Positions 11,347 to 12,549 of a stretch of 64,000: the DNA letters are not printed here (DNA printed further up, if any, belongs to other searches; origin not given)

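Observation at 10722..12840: Orphan RiPP-like operon: secreted protein, HprK-like kinase, S24 peptidase and PqqD/RRE, with no recognisable precursor or core maturase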

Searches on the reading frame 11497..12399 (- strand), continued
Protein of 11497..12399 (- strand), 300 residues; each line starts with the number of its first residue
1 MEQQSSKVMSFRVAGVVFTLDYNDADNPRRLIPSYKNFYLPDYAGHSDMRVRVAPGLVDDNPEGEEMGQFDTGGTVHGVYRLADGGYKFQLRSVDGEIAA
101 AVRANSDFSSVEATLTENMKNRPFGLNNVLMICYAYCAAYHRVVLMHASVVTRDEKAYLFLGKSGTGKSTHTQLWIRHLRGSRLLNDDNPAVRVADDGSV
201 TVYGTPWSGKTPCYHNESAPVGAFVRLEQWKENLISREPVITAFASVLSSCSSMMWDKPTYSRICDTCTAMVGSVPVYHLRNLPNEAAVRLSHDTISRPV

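Call 27: search_solved_structures(query=A1, max_evalue=1, show_alignments=2)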
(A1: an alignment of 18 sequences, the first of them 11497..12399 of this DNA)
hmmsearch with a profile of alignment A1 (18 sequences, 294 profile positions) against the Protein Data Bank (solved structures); distinct sequences matched with E-value up to 1: 46.
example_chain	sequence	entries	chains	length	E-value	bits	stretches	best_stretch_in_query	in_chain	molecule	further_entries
8jwi_A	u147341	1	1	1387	0.005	19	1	143-172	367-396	Multidrug resistance protein 1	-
8jvh_A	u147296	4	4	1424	0.0054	18.9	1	143-172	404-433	Multidrug resistance protein 1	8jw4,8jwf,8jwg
9ws4_A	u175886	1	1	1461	0.0057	18.8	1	143-172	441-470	Multidrug resistance protein 1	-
7dv5_U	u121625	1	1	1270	0.077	15.1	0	129-172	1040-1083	Bile salt export pump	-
5dgx_A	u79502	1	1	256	0.078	15.1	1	136-174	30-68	Lipid A export ATP-binding/permease protein MsbA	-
36cg_U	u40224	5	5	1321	0.085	14.9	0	129-172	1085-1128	Bile salt export pump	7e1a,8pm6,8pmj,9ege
8pmd_A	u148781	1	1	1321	0.085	14.9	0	129-172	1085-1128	Bile salt export pump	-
9n1y_A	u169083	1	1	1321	0.085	14.9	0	129-172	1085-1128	Bile salt export pump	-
6fn1_A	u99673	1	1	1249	0.085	14.9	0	139-173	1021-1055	Human-mouse chimeric ABCB1 (ABCBHM)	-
6fn4_A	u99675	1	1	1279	0.089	14.9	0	139-173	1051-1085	Apo form of Human-mouse chimeric ABCB1 (ABCB1HM) in complex with Antigen binding fragment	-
6s7p_A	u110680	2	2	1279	0.1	14.7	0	128-173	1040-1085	Phosphatidylcholine translocator ABCB4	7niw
7niu_A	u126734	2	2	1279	0.1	14.7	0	128-173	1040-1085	Isoform 2 of Phosphatidylcholine translocator ABCB4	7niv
3b5x_A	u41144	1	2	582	0.12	14.4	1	127-173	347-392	Lipid A export ATP-binding/permease protein msbA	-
9oe1_A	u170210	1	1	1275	0.13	14.4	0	146-187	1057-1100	ATP-binding cassette, sub-family B (MDR/TAP), member 4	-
9ody_A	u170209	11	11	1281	0.13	14.4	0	146-187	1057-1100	ATP-binding cassette, sub-family B (MDR/TAP), member 4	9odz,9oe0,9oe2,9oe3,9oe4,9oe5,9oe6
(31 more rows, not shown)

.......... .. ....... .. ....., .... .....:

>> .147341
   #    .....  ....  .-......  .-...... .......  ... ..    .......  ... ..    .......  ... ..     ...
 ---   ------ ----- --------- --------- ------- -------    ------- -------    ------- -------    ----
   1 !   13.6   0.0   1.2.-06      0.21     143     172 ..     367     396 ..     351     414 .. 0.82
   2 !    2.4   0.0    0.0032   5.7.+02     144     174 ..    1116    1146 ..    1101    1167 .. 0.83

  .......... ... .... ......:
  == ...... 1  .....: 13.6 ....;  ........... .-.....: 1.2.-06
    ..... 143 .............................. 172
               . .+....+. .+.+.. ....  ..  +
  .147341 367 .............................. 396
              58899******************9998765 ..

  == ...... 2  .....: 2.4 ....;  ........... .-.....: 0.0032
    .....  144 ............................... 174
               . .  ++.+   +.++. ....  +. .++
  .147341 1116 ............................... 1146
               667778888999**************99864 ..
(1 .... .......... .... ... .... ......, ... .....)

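Call 35: predict_structure(alignment_id=A1)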
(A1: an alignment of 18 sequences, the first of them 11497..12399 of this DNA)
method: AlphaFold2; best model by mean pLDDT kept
length: 300 residues; sequences in the alignment: 18
mean_pLDDT: 92.2   pTM: 0.90
mean pLDDT of the five models: 92.2, 91.0, 90.8, 90.3, 89.4
residues with pLDDT >= 90: 250; 70-90: 36; 50-70: 11; < 50: 3
segments of 3 or more residues with pLDDT < 50: 1-3
pLDDT, mean of each block of 10 residues (from residue 1): 71 97 92 95 95 97 88 75 94 91 96 96 94 94 95 97 87 96 94 97 90 91 96 97 95 75 95 97 96 90
secondary structure, 60 per line:
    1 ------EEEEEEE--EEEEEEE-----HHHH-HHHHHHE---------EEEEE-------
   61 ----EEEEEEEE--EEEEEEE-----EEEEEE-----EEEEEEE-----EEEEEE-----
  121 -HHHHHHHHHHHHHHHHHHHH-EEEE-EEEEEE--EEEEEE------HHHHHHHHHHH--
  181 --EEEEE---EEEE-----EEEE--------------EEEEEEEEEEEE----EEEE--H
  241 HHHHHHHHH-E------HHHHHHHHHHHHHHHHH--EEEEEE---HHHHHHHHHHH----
elements in order: E7-13 E16-22 H28-31 H33-38 E49-53 E65-72 E75-81 E87-92 E98-104 E110-115 H122-141 E143-146 E148-153 E156-161 H168-178 E183-187 E191-194 E200-203 E218-229 E234-237 H240-249 H258-274 E277-282 H286-296

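Call 39: fold_search(model_id=the predicted structure, library=pdb)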
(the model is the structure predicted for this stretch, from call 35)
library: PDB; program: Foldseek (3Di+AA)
matches with E <= 10: 739; with E <= 0.001: 132
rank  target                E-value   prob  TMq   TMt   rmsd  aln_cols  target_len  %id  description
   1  1oen                  5.8e-09  1.00  0.50  0.31   9.1       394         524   11  PHOSPHOENOLPYRUVATE CARBOXYKINASE (released 1996-11-08)
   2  9a4u_A                2.3e-08  1.00  0.45  0.28  10.0       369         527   12  Integrative model of PCKA-QOX2 by crosslinking MS and deep learning (released 2024-09-18)
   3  6asn                  4.4e-08  1.00  0.50  0.31  12.0       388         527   12  E. coli phosphoenolpyruvate carboxykinase K212I F216V mutant bound to methanesulfonate (released 2018-08-29)
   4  6at3_A                9.5e-08  1.00  0.43  0.27  11.8       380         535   10  E. coli phosphoenolpyruvate carboxykinase Y207F mutant bound to thiosulfate and oxaloacetate (released 2018-08-29)
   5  6at4_B                1.1e-07  1.00  0.43  0.27  11.9       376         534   11  E. coli phosphoenolpyruvate carboxykinase bound to thiosulfate (released 2018-08-29)
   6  2pc9_B                1.4e-07  1.00  0.44  0.29   9.9       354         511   12  Crystal Structure Of ATP-Dependent Phosphoenolpyruvate Carboxykinase From Thermus thermophilus HB8 (released 2007-10-02)
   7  6com                  1.5e-07  1.00  0.46  0.30  11.3       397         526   11  2.3A crystal structure of E. coli phosphoenolpyruvate carboxykinase mutant Asp269Asn (released 2018-04-04)
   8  1ayl                  1.5e-07  1.00  0.47  0.29   9.1       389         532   11  PHOSPHOENOLPYRUVATE CARBOXYKINASE (released 1997-01-11)
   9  1ylh                  2.8e-07  1.00  0.46  0.29  11.9       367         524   12  Crystal Structure of Phosphoenolpyruvate Carboxykinase from Actinobaccilus succinogenes in Complex with Manganese and Py (released 2005-06-28)
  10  1yvy_A                2.9e-07  1.00  0.48  0.31  11.8       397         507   11  Crystal structure of Anaerobiospirillum succiniciproducens phosphoenolpyruvate carboxykinase (released 2005-07-26)
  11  6crt                  3.9e-07  1.00  0.46  0.29  11.5       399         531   10  Arg65Gln Mutagenic E.coli PCK (released 2018-04-04)
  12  1xkv_B                4.2e-07  1.00  0.48  0.30   9.6       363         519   12  Crystal Structure Of ATP-Dependent Phosphoenolpyruvate Carboxykinase From Thermus thermophilus HB8 (released 2005-10-11)
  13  6asi                  4.2e-07  1.00  0.45  0.28  11.9       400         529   10  E. coli phosphoenolpyruvate carboxykinase G209S mutant bound to methanesulfonate (released 2018-08-29)
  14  1ygg                  4.2e-07  1.00  0.43  0.27  12.3       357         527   12  Crystal structure of phosphoenolpyruvate carboxykinase from Actinobacillus succinogenes (released 2005-06-28)
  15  2pc9_C                6.0e-07  1.00  0.46  0.29   9.7       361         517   12  Crystal Structure Of ATP-Dependent Phosphoenolpyruvate Carboxykinase From Thermus thermophilus HB8 (released 2007-10-02)
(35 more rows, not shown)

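Call 44: list_cluster_members(proteins=[P0252, P0254, P0190, P0168, P0156, P0161, P0187, P0200, P0261, P0207])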
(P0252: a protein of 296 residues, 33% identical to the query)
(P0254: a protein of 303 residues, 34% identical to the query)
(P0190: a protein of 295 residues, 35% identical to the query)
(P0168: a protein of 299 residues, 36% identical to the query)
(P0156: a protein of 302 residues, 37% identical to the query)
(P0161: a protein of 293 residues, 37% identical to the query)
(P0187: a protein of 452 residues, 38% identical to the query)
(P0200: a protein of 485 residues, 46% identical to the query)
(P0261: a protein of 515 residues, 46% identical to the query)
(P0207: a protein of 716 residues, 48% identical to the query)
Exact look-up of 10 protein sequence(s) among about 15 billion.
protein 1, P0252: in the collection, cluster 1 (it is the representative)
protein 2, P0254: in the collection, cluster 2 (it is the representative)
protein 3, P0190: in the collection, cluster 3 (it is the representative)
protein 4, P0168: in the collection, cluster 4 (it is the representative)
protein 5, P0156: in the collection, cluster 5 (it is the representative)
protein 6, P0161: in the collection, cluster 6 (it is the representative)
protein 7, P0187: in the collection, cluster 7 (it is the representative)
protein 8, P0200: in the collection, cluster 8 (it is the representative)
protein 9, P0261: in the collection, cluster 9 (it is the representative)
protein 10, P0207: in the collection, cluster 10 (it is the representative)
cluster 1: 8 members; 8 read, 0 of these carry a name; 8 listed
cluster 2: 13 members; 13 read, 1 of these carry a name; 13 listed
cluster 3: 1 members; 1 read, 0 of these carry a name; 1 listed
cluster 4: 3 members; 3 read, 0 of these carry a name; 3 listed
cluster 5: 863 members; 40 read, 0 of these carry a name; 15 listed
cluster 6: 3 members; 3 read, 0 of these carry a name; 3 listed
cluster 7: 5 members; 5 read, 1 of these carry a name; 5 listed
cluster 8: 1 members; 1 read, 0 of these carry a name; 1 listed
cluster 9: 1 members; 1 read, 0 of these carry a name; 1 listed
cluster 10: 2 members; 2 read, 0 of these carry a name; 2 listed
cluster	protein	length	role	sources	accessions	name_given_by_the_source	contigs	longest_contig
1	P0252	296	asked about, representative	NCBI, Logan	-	-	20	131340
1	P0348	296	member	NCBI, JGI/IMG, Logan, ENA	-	-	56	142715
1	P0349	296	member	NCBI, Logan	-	-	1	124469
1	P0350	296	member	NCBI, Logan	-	-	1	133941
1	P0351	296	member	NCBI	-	-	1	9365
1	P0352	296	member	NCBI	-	-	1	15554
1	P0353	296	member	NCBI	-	-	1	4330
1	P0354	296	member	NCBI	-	-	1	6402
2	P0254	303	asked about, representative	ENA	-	-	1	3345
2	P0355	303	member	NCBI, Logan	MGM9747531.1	MAG: hypothetical protein ACI3ZN_01910 [Candidatus Cryptobacteroides sp.]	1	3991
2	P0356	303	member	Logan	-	-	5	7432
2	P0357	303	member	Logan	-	-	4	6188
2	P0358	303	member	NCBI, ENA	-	-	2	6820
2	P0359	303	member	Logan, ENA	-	-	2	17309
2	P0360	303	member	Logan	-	-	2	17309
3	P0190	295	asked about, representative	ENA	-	-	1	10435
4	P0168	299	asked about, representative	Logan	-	-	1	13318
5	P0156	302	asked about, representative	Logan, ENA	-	-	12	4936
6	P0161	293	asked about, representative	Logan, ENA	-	-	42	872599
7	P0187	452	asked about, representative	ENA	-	-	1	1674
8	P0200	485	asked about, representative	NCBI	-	-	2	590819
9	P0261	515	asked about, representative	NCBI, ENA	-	-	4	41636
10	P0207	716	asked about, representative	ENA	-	-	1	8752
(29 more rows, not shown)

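Call 45: find_encoding_contigs(protein=P0200, flank=7000, max_places=2)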
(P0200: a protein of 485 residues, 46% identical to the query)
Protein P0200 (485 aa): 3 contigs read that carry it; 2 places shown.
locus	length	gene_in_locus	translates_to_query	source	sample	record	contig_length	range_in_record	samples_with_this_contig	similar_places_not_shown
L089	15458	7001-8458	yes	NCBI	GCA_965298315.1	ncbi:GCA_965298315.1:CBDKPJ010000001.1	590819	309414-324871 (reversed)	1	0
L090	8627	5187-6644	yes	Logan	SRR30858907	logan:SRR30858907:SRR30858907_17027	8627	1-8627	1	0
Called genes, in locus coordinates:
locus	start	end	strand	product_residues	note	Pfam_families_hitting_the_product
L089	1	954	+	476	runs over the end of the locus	PF00202:Aminotran_3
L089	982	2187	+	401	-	PF00155:Aminotran_1_2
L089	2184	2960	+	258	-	PF04301:BioG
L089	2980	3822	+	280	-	PF13489:Methyltransf_23, PF08241:Methyltransf_11, PF08242:Methyltransf_12, PF13649:Methyltransf_25 (faint), PF13847:Methyltransf_31 (faint)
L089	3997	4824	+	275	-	PF01210:NAD_Gly3P_dh_N (weak), PF03807:F420_oxidored, PF14748:P5CR_dimer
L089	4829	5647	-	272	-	PF13500:AAA_26 (weak)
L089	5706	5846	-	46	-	-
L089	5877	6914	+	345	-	PF03590:AsnA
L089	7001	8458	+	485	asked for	PF27840:ScmC (weak), PF00717:Peptidase_S24 (faint)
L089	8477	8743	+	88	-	PF05402:PqqD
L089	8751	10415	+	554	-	PF00664:ABC_membrane, PF00005:ABC_tran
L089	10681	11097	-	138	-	-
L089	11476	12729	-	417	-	PF00162:PGK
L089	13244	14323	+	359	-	PF10672:Methyltrans_SAM (weak)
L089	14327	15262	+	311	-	PF01790:LGT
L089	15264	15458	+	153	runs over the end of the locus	PF01668:SmpB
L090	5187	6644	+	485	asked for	PF27840:ScmC (weak), PF00717:Peptidase_S24 (faint)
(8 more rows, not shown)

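Call 46: find_encoding_contigs(protein=P0261, flank=7000, max_places=2)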
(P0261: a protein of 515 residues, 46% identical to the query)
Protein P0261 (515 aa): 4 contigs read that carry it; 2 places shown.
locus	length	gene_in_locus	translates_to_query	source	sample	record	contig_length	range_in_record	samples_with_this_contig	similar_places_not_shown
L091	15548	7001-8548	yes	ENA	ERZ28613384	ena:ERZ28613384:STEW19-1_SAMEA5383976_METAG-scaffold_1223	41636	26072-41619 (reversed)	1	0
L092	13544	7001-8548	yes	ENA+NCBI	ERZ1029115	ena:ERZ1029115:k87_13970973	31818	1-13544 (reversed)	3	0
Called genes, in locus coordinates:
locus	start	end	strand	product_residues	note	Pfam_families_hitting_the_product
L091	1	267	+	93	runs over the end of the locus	?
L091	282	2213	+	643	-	PF12771:SusD-like_2, PF12741:SusD-like, PF12771:SusD-like_2 (weak), PF12741:SusD-like, PF07719:TPR_2 (weak)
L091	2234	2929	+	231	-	-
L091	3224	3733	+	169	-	-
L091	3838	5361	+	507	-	PF02638:GHL10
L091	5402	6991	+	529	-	PF02638:GHL10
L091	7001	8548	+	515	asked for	PF00717:Peptidase_S24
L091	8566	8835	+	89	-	PF05402:PqqD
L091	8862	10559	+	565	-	PF00664:ABC_membrane, PF00005:ABC_tran, PF02463:SMC_N (faint)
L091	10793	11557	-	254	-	-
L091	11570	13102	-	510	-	PF01640:Peptidase_C10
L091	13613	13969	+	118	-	-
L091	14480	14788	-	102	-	-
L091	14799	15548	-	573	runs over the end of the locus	PF03606:DcuC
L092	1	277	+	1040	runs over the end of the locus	PF13620:CarboxypepD_reg, PF13715:CarbopepD_reg_2, PF07715:Plug, PF00593:TonB_dep_Rec_b-barrel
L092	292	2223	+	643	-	PF12771:SusD-like_2, PF12741:SusD-like, PF12771:SusD-like_2 (weak), PF12741:SusD-like, PF07719:TPR_2 (weak)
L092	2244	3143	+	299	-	-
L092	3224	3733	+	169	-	-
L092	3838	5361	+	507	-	PF02638:GHL10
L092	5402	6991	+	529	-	PF02638:GHL10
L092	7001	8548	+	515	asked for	PF00717:Peptidase_S24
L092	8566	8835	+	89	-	PF05402:PqqD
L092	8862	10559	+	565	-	PF00664:ABC_membrane, PF00005:ABC_tran, PF02463:SMC_N (faint)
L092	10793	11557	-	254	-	-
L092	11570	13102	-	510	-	PF01640:Peptidase_C10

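Call 52: find_encoding_contigs(protein=P0172, flank=7000, max_places=2)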
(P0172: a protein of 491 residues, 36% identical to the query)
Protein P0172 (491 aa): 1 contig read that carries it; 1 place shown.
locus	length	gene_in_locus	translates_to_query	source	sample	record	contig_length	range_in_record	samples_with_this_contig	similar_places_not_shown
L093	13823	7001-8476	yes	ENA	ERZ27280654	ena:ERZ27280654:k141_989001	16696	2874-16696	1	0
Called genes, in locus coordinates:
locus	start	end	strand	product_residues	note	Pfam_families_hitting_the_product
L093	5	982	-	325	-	PF00480:ROK, PF02685:Glucokinase (faint)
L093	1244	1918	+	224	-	PF01810:LysE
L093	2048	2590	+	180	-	PF16271:DUF4924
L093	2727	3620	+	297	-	PF01370:Epimerase, PF04321:RmlD_sub_bind, PF16363:GDP_Man_Dehyd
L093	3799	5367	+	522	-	PF00009:GTP_EFTU, PF01926:MMR_HSR1 (weak), PF22042:EF-G_D2, PF16658:RF3_C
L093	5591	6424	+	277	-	PF00140:Sigma70_r1_2 (weak), PF04542:Sigma70_r2, PF13518:HTH_28 (faint), PF04539:Sigma70_r3, PF04545:Sigma70_r4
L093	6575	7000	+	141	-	-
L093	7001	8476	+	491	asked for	PF27840:ScmC (weak)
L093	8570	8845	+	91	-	PF05402:PqqD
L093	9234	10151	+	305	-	PF00892:EamA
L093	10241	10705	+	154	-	PF01575:MaoC_dehydratas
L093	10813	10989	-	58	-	-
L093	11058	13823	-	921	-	?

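Call 53: find_encoding_contigs(protein=P0161, flank=7000, max_places=2)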
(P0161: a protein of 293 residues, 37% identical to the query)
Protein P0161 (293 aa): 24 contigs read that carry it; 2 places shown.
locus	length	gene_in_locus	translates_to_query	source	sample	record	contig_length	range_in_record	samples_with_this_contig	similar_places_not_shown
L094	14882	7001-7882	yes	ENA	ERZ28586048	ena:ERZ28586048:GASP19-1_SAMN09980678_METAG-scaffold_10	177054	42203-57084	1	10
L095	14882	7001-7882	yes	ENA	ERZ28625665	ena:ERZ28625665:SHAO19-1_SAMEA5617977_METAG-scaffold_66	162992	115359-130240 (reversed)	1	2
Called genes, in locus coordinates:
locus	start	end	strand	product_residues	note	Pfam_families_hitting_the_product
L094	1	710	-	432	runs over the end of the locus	PF13505:OMP_b-brl, PF13568:OMP_b-brl_2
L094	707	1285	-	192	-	PF04542:Sigma70_r2, PF08281:Sigma70_r4_2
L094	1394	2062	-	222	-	PF02368:Big_2 (weak), PF26182:Ig_NUP210_5th (faint), PF26918:Ig_Eae (faint), PF13629:T2SS-T3SS_pil_N (weak)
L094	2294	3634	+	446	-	PF00270:DEAD, PF04851:ResIII, PF00271:Helicase_C, PF03880:DbpA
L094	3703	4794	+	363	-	PF12833:HTH_18, PF00165:HTH_AraC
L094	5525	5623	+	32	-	-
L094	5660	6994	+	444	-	PF14200:RicinB_lectin_2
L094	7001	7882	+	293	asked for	PF27840:ScmC (weak)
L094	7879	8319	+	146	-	PF00717:Peptidase_S24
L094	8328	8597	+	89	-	PF05402:PqqD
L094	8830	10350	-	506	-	PF00176:SNF2-rel_dom, PF04851:ResIII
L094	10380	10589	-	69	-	PF13443:HTH_26, PF01381:HTH_3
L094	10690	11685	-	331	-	PF03432:Relaxase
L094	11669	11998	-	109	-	PF21983:NikA-like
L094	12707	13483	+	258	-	PF01656:CbiA, PF09140:MipZ, PF10609:ParA (weak), PF13614:AAA_31 (weak)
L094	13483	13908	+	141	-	PF11888:DUF3408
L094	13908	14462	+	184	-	-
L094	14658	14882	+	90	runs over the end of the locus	PF12728:HTH_17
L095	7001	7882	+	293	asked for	PF27840:ScmC (weak)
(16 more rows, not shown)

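Call 61: find_encoding_contigs(protein=P0002, flank=6000, max_places=1)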
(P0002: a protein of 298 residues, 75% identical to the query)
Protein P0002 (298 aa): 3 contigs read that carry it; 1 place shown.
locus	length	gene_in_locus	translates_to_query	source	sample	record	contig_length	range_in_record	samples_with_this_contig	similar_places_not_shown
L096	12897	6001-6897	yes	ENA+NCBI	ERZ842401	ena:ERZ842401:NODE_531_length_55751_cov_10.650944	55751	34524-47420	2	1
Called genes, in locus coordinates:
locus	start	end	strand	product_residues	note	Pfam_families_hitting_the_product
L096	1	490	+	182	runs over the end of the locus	-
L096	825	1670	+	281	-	PF00800:PDT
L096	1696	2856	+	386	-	PF00155:Aminotran_1_2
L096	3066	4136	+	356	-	PF00793:DAHP_synth_1, PF01817:CM_2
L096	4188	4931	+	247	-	PF02153:PDH_N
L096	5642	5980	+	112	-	-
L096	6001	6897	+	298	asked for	PF27840:ScmC (weak)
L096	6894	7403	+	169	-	-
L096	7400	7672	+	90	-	PF05402:PqqD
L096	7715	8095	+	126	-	PF11325:DUF3127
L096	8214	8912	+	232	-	PF00912:Transgly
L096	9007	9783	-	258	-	-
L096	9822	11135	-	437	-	PF02113:Peptidase_S13, PF13354:Beta-lactamase2 (faint), PF02113:Peptidase_S13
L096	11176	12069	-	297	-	PF01223:Endonuclease_NS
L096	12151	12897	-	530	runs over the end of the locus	-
